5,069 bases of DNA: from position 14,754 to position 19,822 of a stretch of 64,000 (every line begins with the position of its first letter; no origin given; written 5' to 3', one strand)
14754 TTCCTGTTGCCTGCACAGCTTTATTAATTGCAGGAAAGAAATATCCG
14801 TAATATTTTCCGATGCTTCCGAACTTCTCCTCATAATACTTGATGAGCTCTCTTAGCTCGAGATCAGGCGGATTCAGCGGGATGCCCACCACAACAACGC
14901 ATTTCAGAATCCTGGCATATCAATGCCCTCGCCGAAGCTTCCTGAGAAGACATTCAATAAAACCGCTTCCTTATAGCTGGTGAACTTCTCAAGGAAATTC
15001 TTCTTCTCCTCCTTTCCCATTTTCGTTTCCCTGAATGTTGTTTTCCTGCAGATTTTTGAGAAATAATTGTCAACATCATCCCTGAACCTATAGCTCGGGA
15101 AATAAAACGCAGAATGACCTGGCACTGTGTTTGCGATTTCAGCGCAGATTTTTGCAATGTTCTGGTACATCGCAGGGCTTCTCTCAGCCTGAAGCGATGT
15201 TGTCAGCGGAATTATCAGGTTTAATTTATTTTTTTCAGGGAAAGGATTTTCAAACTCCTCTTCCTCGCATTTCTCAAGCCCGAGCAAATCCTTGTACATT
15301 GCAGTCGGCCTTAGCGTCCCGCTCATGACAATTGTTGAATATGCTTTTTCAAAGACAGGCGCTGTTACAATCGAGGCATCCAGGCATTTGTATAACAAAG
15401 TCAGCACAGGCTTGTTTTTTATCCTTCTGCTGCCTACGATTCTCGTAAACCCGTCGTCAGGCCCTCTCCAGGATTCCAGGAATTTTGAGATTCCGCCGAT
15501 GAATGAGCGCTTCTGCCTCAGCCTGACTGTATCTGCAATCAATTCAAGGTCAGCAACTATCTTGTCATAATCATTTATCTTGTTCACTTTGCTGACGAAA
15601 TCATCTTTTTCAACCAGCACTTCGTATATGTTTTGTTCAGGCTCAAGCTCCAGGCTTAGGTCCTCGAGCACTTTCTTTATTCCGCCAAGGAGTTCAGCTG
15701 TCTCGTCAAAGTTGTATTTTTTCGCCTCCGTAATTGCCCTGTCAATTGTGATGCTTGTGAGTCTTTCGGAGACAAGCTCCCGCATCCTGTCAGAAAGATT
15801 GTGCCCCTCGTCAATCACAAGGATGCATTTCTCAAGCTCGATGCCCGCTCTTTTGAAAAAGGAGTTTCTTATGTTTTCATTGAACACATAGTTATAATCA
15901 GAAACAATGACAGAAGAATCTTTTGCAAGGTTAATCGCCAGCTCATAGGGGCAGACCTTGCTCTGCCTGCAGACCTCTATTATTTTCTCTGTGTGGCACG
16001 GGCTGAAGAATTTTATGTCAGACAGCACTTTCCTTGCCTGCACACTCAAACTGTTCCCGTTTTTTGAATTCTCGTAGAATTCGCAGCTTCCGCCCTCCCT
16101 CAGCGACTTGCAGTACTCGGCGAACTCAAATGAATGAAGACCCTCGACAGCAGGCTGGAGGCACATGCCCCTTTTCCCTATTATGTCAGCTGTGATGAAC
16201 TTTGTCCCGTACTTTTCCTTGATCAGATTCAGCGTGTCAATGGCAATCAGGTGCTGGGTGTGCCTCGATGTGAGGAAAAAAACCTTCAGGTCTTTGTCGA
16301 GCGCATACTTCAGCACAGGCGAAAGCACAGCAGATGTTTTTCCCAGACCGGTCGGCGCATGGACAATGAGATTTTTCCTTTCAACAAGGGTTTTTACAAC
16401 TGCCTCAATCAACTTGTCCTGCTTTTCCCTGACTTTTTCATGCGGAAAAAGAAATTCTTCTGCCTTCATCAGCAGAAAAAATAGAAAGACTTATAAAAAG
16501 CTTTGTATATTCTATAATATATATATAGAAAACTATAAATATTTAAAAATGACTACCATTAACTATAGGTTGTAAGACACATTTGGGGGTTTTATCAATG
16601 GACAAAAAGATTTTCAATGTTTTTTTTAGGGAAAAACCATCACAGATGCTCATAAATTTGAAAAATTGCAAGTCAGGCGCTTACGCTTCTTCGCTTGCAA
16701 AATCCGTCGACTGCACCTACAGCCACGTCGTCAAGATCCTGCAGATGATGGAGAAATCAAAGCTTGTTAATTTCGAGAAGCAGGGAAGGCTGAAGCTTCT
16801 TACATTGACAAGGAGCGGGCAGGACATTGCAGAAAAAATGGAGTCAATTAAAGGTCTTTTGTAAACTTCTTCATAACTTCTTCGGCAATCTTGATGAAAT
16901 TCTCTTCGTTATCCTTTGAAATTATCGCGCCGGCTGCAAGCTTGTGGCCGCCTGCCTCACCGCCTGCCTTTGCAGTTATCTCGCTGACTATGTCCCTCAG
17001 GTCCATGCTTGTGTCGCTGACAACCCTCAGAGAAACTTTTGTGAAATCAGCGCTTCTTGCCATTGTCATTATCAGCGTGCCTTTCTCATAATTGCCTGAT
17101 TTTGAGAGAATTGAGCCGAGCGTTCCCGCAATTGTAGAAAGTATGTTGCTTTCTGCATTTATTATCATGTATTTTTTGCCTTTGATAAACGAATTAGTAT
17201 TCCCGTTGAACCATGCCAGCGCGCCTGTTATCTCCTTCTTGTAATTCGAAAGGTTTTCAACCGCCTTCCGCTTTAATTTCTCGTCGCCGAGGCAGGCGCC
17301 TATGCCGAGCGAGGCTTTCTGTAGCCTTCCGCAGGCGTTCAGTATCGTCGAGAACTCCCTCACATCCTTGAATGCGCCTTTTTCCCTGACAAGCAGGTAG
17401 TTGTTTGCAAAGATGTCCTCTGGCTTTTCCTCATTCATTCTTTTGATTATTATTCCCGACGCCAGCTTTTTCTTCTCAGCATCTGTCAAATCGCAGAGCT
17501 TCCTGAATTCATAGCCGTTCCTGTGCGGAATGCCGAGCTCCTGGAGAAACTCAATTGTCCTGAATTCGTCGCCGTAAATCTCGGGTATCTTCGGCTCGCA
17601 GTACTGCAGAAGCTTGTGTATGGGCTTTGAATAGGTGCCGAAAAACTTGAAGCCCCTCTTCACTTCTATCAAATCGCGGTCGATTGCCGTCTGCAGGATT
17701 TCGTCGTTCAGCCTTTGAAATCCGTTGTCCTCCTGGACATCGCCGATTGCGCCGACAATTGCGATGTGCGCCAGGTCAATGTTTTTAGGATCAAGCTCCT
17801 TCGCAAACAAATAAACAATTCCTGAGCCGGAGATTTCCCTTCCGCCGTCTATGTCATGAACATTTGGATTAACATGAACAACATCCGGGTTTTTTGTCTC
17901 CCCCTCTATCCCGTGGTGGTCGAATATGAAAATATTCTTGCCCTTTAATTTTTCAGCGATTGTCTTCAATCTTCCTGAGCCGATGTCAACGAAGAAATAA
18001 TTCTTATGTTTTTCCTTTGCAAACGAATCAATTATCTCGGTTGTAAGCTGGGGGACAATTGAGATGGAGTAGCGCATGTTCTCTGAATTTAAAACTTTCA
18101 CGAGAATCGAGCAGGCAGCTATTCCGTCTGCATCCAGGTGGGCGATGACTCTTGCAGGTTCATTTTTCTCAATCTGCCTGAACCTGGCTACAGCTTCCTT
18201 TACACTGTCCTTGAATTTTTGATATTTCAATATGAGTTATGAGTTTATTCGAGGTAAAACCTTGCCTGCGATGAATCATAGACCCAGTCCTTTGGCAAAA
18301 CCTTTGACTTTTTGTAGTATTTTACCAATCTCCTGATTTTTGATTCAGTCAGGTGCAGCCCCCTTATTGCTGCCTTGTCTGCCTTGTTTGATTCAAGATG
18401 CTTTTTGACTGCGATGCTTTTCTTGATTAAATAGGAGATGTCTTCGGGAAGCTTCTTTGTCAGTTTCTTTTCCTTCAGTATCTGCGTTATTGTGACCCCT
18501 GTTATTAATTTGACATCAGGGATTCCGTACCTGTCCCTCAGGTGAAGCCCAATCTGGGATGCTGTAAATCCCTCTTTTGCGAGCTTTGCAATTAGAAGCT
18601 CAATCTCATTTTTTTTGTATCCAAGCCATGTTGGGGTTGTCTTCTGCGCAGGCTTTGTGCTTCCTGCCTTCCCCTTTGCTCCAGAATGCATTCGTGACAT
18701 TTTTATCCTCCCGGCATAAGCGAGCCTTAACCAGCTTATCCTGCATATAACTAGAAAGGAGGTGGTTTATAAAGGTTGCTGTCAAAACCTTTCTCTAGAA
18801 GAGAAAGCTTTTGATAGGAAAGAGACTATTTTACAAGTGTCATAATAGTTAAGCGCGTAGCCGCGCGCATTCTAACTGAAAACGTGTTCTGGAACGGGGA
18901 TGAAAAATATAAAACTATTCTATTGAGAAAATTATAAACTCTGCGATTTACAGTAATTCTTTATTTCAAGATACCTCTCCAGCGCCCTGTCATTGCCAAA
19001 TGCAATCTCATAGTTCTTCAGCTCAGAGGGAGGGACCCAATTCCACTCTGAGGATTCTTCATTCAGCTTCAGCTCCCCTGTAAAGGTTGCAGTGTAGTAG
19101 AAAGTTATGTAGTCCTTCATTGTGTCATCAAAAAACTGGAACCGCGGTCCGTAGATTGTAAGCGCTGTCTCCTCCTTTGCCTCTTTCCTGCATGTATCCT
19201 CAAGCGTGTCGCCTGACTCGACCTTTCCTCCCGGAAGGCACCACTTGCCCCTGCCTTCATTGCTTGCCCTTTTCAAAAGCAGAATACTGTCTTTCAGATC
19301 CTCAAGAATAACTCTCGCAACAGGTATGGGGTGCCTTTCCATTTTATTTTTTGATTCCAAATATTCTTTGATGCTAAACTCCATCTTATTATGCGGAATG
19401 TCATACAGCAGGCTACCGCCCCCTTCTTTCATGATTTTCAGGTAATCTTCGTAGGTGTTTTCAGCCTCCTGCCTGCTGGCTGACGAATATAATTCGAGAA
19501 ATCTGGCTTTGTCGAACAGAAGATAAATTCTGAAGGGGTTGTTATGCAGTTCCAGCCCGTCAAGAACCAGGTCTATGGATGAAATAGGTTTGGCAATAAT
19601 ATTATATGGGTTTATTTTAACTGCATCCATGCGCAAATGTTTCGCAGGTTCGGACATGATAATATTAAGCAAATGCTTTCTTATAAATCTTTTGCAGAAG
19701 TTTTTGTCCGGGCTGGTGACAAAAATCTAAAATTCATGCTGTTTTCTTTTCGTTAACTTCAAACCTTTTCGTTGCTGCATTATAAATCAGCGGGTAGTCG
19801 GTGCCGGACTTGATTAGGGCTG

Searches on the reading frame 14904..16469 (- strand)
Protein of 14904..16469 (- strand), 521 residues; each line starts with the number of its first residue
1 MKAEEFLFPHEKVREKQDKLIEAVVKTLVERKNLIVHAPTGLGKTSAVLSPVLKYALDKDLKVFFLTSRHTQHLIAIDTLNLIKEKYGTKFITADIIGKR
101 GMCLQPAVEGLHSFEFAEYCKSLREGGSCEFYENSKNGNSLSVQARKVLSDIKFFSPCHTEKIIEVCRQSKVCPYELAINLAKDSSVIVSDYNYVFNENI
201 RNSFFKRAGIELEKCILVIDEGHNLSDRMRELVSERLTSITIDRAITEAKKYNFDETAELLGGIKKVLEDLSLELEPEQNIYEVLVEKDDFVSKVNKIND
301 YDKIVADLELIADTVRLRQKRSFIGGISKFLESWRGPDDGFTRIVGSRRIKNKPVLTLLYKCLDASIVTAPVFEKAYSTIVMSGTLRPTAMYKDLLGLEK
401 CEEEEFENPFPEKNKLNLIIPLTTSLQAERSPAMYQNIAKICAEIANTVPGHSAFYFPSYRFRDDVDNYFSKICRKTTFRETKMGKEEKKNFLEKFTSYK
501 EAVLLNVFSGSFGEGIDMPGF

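Call 9: search_protein_families(library=pfam, proteins=[window:14904-16469:-], max_evalue=0.001)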
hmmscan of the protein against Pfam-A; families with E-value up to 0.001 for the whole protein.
window:14904-16469:- (521 aa): 5 families
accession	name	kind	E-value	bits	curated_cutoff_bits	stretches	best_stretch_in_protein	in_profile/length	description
PF06733.21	DEAD_2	-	4.5e-22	79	21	1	77-239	13-169/172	DEAD_2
PF13307.12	Helicase_C_2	-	5.8e-10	39.9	25.3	1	444-520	3-82/170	Helicase C-terminal domain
PF06777.17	HBB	-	1.6e-08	34.9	30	1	320-416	87-177/190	Helical and beta-bridge domain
PF00270.35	DEAD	-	4.4e-08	33.5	26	1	23-76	6-51/167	DEAD/DEAH box helicase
PF04851.21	ResIII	-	1.9e-07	31.6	22.5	1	12-78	3-71/164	Type III restriction enzyme, res subunit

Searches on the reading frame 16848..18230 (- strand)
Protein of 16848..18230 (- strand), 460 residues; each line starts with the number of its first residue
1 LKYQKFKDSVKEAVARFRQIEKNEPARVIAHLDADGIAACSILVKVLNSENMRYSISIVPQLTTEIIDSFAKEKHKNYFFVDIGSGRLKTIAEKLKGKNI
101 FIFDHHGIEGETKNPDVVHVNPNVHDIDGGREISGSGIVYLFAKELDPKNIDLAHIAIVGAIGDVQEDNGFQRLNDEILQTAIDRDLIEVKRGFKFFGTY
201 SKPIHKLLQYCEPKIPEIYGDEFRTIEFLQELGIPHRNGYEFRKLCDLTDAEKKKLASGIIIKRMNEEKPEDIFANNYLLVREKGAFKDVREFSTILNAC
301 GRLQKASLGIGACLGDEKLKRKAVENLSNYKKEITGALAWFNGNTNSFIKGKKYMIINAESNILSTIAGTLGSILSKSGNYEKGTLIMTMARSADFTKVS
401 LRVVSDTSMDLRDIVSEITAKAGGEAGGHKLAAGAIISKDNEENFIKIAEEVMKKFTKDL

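Call 9: search_protein_families(library=pfam, proteins=[window:16848-18230:-], max_evalue=0.001)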
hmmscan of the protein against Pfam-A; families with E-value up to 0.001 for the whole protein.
window:16848-18230:- (460 aa): 4 families
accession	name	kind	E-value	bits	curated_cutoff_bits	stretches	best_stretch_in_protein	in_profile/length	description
PF21763.2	DHH_CID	-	1.1e-16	61.5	27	1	196-271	1-77/84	DHH-CID domain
PF02272.25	DHHA1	-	5.7e-12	46.4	25.9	1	359-455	13-102/102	DHHA1 domain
PF01368.27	DHH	-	1e-09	39.2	28.1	1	28-145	4-107/125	DHH family, N-terminal domain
PF02724.19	CDC45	-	0.00091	18.1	34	0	30-106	5-85/624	CDC45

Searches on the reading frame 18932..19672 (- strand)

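Call 58: search_protein_families(library=pfam, proteins=[window:18932-19672:-], max_evalue=0.0001)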
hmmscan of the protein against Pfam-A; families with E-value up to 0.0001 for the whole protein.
window:18932-19672:- (246 aa): 2 families
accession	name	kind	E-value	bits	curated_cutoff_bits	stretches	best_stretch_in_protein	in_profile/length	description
PF00293.34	NUDIX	-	4.5e-22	78.9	21.1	1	117-232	4-132/134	NUDIX domain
PF14815.12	NUDIX_4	-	3.7e-07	30.3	35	1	123-232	5-112/113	NUDIX domain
